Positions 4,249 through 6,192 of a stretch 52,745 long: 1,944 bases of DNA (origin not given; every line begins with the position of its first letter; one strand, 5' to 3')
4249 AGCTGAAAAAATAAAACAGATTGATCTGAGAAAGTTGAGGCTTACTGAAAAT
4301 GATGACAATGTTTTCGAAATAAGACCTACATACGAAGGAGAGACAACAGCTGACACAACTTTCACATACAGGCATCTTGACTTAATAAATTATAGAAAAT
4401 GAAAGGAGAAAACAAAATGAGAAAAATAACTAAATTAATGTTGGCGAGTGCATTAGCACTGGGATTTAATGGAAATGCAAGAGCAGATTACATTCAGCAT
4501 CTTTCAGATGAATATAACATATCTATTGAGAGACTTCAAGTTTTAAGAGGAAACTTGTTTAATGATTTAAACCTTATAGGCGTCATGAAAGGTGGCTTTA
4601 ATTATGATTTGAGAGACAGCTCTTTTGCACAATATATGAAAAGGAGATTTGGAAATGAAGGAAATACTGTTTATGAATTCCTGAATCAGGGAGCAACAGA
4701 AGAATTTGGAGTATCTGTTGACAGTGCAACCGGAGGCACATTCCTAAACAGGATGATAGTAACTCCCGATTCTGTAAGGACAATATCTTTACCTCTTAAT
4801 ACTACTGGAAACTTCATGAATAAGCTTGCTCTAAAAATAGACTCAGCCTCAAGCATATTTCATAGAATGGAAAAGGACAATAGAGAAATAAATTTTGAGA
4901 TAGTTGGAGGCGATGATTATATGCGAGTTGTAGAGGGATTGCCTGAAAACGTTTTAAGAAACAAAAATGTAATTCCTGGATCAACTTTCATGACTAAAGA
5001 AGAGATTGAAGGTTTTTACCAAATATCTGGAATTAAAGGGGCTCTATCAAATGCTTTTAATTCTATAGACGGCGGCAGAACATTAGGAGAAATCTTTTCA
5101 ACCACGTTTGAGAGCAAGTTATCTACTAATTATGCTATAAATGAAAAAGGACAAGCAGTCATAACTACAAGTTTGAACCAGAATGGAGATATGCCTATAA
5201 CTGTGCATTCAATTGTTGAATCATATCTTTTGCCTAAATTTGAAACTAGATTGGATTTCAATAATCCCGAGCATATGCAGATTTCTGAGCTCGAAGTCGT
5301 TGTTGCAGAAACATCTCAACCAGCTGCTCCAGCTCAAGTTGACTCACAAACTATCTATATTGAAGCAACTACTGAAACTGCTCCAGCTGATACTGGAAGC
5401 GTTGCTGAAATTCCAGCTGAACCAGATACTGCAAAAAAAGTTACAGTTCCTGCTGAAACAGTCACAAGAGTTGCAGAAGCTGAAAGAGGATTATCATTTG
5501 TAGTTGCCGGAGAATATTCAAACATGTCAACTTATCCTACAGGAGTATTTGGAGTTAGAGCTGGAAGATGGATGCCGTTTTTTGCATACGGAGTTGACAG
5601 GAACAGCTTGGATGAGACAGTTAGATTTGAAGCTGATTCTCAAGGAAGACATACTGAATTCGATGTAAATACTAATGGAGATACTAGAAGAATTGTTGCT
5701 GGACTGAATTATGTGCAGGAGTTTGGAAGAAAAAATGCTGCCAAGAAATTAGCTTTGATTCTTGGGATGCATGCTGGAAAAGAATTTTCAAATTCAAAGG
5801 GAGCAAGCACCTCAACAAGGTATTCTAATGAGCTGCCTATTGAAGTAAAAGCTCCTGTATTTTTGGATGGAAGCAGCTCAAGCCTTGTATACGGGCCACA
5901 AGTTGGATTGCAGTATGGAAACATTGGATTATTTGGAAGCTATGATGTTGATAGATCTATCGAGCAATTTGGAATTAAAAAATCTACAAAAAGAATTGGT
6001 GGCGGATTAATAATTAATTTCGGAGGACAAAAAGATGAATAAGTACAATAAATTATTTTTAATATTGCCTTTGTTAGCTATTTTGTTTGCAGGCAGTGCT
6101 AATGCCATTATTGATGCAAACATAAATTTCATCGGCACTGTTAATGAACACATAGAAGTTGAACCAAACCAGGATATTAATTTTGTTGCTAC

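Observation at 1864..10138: Five-gene same-strand cluster linking a coiled-coil ParA/MinD ATPase to a membrane coiled-coil protein and giant surface proteins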

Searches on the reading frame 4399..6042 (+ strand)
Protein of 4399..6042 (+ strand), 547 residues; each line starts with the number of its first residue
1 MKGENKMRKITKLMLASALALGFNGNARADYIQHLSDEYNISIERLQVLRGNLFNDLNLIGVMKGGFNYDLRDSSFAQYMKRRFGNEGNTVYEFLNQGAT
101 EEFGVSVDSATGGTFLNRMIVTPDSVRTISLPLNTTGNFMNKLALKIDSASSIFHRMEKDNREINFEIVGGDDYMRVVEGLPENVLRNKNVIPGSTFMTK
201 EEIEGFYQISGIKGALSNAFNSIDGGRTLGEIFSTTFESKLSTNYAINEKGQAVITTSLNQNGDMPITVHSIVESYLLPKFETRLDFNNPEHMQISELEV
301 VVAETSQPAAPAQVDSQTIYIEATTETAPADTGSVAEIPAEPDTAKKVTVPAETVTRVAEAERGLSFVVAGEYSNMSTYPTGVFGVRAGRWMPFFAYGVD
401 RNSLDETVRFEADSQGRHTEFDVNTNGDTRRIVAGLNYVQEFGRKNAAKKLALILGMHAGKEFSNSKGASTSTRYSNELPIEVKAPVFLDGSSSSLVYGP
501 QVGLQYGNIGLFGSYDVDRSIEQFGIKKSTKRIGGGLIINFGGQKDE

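Call 3: search_protein_families(library=pfam, proteins=[window:4399-6042:+], max_evalue=0.1)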
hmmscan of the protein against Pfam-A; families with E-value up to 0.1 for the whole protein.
window:4399-6042:+ (547 aa): 0 families

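Call 4: search_protein_families(library=ncbifam, proteins=[window:4399-6042:+], max_evalue=0.1)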
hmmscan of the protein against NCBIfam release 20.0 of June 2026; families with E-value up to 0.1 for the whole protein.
window:4399-6042:+ (547 aa): 1 family
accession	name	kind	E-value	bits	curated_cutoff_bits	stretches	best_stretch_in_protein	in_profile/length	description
NF007769.1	PRK10455.1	equivalog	0.015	15.6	174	1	7-59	1-59/160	ATP-independent periplasmic protein-refolding chaperone Spy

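Call 5: search_protein_families(library=padloc, proteins=[window:4399-6042:+], max_evalue=0.1)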
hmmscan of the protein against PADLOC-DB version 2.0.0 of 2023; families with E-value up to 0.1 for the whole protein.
window:4399-6042:+ (547 aa): 0 families

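Call 14: find_homologous_proteins(query=window:4399-6042:+)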
Query window:4399-6042:+ (547 aa): 3 proteins with E <= 0.001 among 8000 candidates.
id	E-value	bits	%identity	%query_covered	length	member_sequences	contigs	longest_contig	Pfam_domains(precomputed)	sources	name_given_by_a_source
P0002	0.0e+0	1196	100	99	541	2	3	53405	-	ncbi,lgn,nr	ncbi:hypothetical protein HYT56_02915 [Candidatus Woesearchaeota archaeon]|nr:hypothetical protein [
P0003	4.9e-74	268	50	56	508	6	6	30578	-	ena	-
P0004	1.4e-67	247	45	60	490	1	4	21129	-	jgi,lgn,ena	-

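Call 15: find_encoding_contigs(protein=P0003, flank=10000, max_places=4)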
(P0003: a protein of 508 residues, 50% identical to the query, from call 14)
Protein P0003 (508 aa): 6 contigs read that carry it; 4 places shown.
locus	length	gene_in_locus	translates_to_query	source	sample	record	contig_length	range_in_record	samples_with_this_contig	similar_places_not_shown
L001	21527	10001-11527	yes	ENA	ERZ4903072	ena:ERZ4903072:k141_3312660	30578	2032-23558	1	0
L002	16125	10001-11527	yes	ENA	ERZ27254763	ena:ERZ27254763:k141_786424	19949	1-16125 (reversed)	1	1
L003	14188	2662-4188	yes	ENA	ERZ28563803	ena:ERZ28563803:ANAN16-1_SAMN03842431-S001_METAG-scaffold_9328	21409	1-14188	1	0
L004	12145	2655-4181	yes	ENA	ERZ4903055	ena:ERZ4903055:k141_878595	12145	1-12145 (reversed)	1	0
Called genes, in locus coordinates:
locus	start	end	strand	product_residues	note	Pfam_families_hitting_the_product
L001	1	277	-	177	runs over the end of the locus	PF04542:Sigma70_r2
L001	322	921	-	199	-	PF22175:Ogg-HhH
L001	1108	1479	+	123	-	PF24709:DUF7670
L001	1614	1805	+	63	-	-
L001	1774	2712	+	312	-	PF04055:Radical_SAM, PF08608:Wyosine_form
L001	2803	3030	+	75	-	-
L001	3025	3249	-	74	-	PF07927:HicA_toxin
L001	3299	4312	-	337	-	PF01916:DS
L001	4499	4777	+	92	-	-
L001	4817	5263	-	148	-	PF03412:Peptidase_C39, PF13529:Peptidase_C39_2 (weak)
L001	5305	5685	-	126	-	PF07681:DoxX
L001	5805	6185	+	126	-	PF01641:SelR, PF24046:At4g08330 (faint)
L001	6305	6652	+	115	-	PF00313:CSD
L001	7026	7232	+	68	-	PF14076:DUF4258 (weak)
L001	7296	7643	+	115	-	-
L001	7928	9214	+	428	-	PF01656:CbiA, PF10609:ParA, PF13614:AAA_31 (weak)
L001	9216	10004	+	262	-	-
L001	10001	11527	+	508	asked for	-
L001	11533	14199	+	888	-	-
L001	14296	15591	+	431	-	-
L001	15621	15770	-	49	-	PF00300:His_Phos_1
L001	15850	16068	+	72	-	-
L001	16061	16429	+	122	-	PF01850:PIN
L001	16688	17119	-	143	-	PF02643:DUF192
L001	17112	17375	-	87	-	-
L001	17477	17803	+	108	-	-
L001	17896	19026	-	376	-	PF13191:AAA_16 (weak), PF00004:AAA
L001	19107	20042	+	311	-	PF02498:Bro-N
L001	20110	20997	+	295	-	PF08443:RimK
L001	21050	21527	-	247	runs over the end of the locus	PF00795:CN_hydrolase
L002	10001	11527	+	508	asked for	-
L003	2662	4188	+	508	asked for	-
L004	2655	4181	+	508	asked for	-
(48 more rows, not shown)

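Call 16: find_encoding_contigs(protein=P0004, flank=10000, max_places=4)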
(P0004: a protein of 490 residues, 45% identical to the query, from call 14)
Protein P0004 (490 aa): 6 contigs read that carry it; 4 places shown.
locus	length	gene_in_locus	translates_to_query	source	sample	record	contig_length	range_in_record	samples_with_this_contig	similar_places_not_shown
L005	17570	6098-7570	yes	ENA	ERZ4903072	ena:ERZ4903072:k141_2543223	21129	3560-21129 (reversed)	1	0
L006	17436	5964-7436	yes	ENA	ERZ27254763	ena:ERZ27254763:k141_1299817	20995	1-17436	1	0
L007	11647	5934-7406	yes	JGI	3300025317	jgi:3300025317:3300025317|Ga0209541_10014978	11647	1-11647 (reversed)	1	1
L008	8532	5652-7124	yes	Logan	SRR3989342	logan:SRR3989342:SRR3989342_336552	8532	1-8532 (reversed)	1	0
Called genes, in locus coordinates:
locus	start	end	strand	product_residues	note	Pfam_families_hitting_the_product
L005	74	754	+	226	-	PF01596:Methyltransf_3, PF13847:Methyltransf_31 (weak), PF13578:Methyltransf_24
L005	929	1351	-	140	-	PF10517:DM13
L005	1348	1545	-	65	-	-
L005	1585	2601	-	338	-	PF01916:DS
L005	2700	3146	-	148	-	PF03412:Peptidase_C39, PF13529:Peptidase_C39_2 (weak)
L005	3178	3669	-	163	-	PF07681:DoxX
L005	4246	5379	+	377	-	PF01656:CbiA, PF10609:ParA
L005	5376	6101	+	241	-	-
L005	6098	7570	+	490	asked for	-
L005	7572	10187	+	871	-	PF05345:He_PIG, PF17963:Big_9 (faint), PF24908:Ig_SIBA-E_2nd (weak), PF00404:Dockerin_1 (weak)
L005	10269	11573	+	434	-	-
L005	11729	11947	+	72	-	-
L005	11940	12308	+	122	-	PF01850:PIN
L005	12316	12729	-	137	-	PF02643:DUF192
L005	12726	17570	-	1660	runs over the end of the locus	PF02463:SMC_N, PF13304:AAA_21 (faint), PF14890:Intein_splicing, PF14528:LAGLIDADG_3, PF02463:SMC_N, PF06470:SMC_hinge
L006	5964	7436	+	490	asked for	-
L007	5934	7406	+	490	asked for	-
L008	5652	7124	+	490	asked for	-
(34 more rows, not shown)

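Call 43: predict_structure(alignment_id=A3)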
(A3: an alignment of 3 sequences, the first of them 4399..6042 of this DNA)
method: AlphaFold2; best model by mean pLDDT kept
length: 547 residues; sequences in the alignment: 3
mean_pLDDT: 37.5   pTM: 0.28
mean pLDDT of the five models: 37.5, 33.2, 31.9, 31.9, 30.7
residues with pLDDT >= 90: 0; 70-90: 25; 50-70: 80; < 50: 442
segments of 3 or more residues with pLDDT < 50: 1-152, 154-156, 186-198, 275-547
pLDDT, mean of each block of 10 residues (from residue 1): 29 31 32 41 38 28 24 33 36 34 35 38 35 34 31 49 58 62 49 48 64 72 65 68 67 69 60 43 27 25 23 24 25 26 24 26 25 28 36 39 32 25 38 42 36 38 35 26 23 32 31 26 28 23 24
secondary structure, 60 per line:
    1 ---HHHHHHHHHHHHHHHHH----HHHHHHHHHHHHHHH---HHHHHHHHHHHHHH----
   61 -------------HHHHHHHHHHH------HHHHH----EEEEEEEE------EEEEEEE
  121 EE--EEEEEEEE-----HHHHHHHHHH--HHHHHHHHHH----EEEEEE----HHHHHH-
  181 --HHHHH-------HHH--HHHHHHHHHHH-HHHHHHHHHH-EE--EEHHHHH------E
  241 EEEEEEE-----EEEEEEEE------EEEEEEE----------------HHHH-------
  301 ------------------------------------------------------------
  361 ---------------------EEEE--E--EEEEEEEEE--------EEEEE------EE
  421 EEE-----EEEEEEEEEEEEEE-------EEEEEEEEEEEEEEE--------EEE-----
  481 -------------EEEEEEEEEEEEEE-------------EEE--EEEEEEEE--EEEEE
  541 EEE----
elements in order: H4-20 H25-39 H43-56 H74-84 H91-95 E100-107 E114-122 E125-132 H138-147 H150-159 E164-169 H174-179 H183-187 H200-210 H212-221 H229-233 E240-247 E253-260 E267-273 H290-293 E382-385 E391-399 E408-412 E419-423 E429-442 E450-464 E473-475 E494-507 E521-523 E526-533 E536-543

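Call 57: search_protein_families(library=ncbifam, proteins=[L001:7928-9214:+, L005:4246-5379:+], max_evalue=0.01)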
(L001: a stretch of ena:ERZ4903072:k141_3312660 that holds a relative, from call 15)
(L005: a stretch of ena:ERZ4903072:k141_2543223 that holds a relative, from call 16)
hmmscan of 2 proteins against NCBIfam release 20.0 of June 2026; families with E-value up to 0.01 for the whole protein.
L001:7928-9214:+ (428 aa): 17 families
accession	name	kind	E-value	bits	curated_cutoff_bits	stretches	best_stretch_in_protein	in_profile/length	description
NF008669.0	PRK11670.1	equivalog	1.3e-10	40.8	348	1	60-121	109-170/369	iron-sulfur cluster carrier protein ApbC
TIGR01968.1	minD_bact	equivalog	1.1e-09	38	212.9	1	60-98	3-41/261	septum site-determining protein MinD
NF041136.1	MrpORP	equivalog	6.7e-09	35.5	450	1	61-101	8-48/365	iron-sulfur cluster carrier protein MrpORP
TIGR01969.1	minD_arch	subfamily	2.2e-07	30.3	201.75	1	60-101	2-43/251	cell division ATPase MinD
TIGR03815.1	CpaE_hom_Actino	equivalog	7e-07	28.7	154.45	1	45-96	99-149/340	septum site-determining protein Ssd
NF041546.1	ParA_partition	equivalog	7.6e-07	28.9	180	1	60-96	1-37/203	ParA family partition ATPase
TIGR03371.1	cellulose_yhjQ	equivalog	1e-06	28.4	157.85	1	60-107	3-47/246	cellulose biosynthesis protein BcsQ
NF047398.1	AAA_KGGVGR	domain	4.5e-05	23.9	90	1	64-101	8-45/190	KGGVGR-motif variant AAA ATPase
TIGR01007.1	eps_fam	subfamily_domain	0.0004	20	108.05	1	55-100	14-59/204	polysaccharide biosynthesis tyrosine autokinase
TIGR03018.1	pepcterm_TyrKin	hypoth_equivalog_domain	0.0011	18.3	230.65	1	42-101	19-79/207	XrtA-associated tyrosine autokinase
NF010259.0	PRK13705.1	equivalog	0.0011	18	725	1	32-107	81-153/388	plasmid-partitioning protein SopA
NF003259.0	PRK04220.1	equivalog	0.0012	18.3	343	1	51-84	84-117/306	2-phosphoglycerate kinase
NF053622.1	ATPseBagAMYCTU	equivalog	0.0017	17.9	400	1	66-95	14-43/325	ATPase BagA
TIGR00345.1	GET3_arsA_TRC40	subfamily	0.0019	17.8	135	1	65-96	3-34/299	TRC40/GET3/ArsA family transport-energizing ATPase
TIGR04291.1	arsen_driv_ArsA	equivalog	0.002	16.9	650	1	66-96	327-357/565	arsenical pump-driving ATPase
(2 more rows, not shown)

L005:4246-5379:+ (377 aa): 12 families
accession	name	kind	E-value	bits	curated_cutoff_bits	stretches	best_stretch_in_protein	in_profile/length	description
TIGR01969.1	minD_arch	subfamily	4e-07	29.5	201.75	1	50-106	1-57/251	cell division ATPase MinD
NF041136.1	MrpORP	equivalog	6.1e-07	29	450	1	51-92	7-48/365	iron-sulfur cluster carrier protein MrpORP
NF008669.0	PRK11670.1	equivalog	2.4e-06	26.7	348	1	51-95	109-153/369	iron-sulfur cluster carrier protein ApbC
NF041546.1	ParA_partition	equivalog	2.8e-06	27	180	1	51-87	1-37/203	ParA family partition ATPase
TIGR01968.1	minD_bact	equivalog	4.1e-06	26.3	212.9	1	51-88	3-40/261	septum site-determining protein MinD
TIGR03815.1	CpaE_hom_Actino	equivalog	7.8e-06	25.2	154.45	1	42-87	104-149/340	septum site-determining protein Ssd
TIGR03371.1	cellulose_yhjQ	equivalog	7.9e-06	25.5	157.85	1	51-98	3-47/246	cellulose biosynthesis protein BcsQ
TIGR01007.1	eps_fam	subfamily_domain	4.3e-05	23.2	108.05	1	51-92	19-60/204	polysaccharide biosynthesis tyrosine autokinase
TIGR03029.1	EpsG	equivalog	0.00059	19.1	313.8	1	51-93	105-147/274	chain length determinant protein tyrosine kinase EpsG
NF047398.1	AAA_KGGVGR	domain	0.0039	17.6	90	0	51-209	4-156/190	KGGVGR-motif variant AAA ATPase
NF040564.1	SCO2523_fam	equivalog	0.0086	15.4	200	0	50-206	1-141/305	SCO2523 family variant P-loop protein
NF010259.0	PRK13705.1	equivalog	0.0093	15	725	0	47-99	104-154/388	plasmid-partitioning protein SopA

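Call 64: search_solved_structures(query=A8, max_evalue=5)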
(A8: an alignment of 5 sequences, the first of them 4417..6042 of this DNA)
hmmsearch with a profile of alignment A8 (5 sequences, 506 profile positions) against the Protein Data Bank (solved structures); distinct sequences matched with E-value up to 5: 1.
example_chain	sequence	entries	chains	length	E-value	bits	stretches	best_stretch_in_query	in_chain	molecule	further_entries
2pjw_V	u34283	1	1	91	0.14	14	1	192-265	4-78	Vacuolar protein sorting-associated protein 27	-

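Call 71: search_protein_families(library=phrogs, proteins=[window:4417-6042:+, L001:7928-9214:+], max_evalue=0.01)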
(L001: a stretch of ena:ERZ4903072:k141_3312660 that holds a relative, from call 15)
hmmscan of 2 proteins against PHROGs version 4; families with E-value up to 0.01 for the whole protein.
window:4417-6042:+ (541 aa): 0 families

L001:7928-9214:+ (428 aa): 1 family
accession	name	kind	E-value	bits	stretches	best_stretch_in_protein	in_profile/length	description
phrog_164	-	DNA, RNA and nucleotide metabolism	1.4e-10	41.9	1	58-99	224-265/500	ParA-like partition protein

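Call 72: search_protein_families(library=pfam, alignment_id=A8, max_evalue=1)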
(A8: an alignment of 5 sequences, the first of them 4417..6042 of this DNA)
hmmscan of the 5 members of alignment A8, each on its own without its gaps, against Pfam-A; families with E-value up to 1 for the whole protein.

A. member 1, window:4417-6042:+ (541 aa): 1 family
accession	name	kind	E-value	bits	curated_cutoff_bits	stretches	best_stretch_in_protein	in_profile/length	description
PF09938.14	DUF2170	-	0.12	12.6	27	0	236-271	21-61/137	Uncharacterized protein conserved in bacteria (DUF2170)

B. families by the number of members that match (of 5 scanned): 7 families
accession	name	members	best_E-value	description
PF13505.12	OMP_b-brl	1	0.0017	Outer membrane protein beta-barrel domain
PF19256.4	LAIKA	1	0.013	LAIKA domain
PF17251.8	Pom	1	0.049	Protochlamydia outer membrane protein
PF01077.27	NIR_SIR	1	0.05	Nitrite and sulphite reductase 4Fe-4S domain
PF05199.19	GMC_oxred_C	1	0.11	GMC oxidoreductase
PF09938.14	DUF2170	1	0.12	Uncharacterized protein conserved in bacteria (DUF2170)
PF11110.13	Phage_hub_GP28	1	0.14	Baseplate hub distal subunit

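Call 80: find_related_loci(query=A10, collection=metagenome_contigs, flank=10000)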
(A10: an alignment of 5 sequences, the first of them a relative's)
Query A10 (377 aa) in metagenome_contigs; peptide patterns used: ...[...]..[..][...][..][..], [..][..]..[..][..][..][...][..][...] (x = any residue, [..] = any of these).
600 stretches matched a pattern (row limit reached: there are more); 226 encode a relative of the query (tblastn E <= 1e-3); the best 80 are kept; 80 distinct loci.
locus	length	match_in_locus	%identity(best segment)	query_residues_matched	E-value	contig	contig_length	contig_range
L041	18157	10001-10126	62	51-92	2e-10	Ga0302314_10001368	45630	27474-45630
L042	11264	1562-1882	34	52-170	4e-10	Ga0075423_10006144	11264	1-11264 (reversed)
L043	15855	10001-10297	32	51-161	1e-9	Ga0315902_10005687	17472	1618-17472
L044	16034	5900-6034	58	51-95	1e-9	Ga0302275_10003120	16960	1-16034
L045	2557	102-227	57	51-92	2e-9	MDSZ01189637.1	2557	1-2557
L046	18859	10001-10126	60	51-92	2e-9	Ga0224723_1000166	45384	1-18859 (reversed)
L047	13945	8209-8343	56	51-95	3e-9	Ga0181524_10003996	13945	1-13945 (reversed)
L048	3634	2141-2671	29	51-220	6e-9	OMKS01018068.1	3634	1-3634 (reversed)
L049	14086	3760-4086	34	51-170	7e-9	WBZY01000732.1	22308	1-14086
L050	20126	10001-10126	57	51-92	9e-9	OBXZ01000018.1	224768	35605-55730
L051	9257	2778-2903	60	51-92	9e-9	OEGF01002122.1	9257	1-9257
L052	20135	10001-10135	53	51-95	1e-8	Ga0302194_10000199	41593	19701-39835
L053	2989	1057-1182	52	51-92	9e-9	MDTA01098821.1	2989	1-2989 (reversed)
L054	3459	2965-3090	55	51-92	1e-8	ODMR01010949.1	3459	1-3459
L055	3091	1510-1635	55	51-92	1e-8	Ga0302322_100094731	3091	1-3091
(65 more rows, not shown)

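Call 88: find_related_loci(query=A8, collection=viral_contigs, flank=10000)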
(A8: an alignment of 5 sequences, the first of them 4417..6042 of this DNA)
Query A8 (541 aa) in viral_contigs; peptide patterns used: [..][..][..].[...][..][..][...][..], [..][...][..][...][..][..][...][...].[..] (x = any residue, [..] = any of these).
76 stretches matched a pattern, but none encodes a relative of the query by tblastn (E <= 1e-3).

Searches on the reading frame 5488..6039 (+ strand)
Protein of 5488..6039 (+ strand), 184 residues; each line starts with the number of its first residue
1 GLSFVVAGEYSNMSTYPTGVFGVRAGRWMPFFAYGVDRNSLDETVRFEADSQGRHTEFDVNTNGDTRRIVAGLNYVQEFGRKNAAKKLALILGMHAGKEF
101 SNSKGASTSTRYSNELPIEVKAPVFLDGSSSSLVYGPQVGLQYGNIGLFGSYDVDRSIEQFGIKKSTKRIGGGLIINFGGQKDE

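Call 75: search_protein_families(library=pfam, proteins=[window:5488-6039:+], max_evalue=5)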
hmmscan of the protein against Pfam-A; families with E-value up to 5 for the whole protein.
seq(184 aa): 0 families

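Call 104: search_solved_structures(query=A12, max_evalue=10)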
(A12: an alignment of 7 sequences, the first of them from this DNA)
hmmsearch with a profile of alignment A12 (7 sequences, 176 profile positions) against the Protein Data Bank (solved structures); distinct sequences matched with E-value up to 10: 3.
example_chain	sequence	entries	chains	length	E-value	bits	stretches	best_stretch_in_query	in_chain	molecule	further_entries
6xtg_H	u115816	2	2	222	0.25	14.4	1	66-115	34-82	Heavy chain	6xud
6xuk_H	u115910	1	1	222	0.25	14.4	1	66-115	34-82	Heavy chain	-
7lki_AAA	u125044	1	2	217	1.5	11.9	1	65-115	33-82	antibody 1H8 heavy chain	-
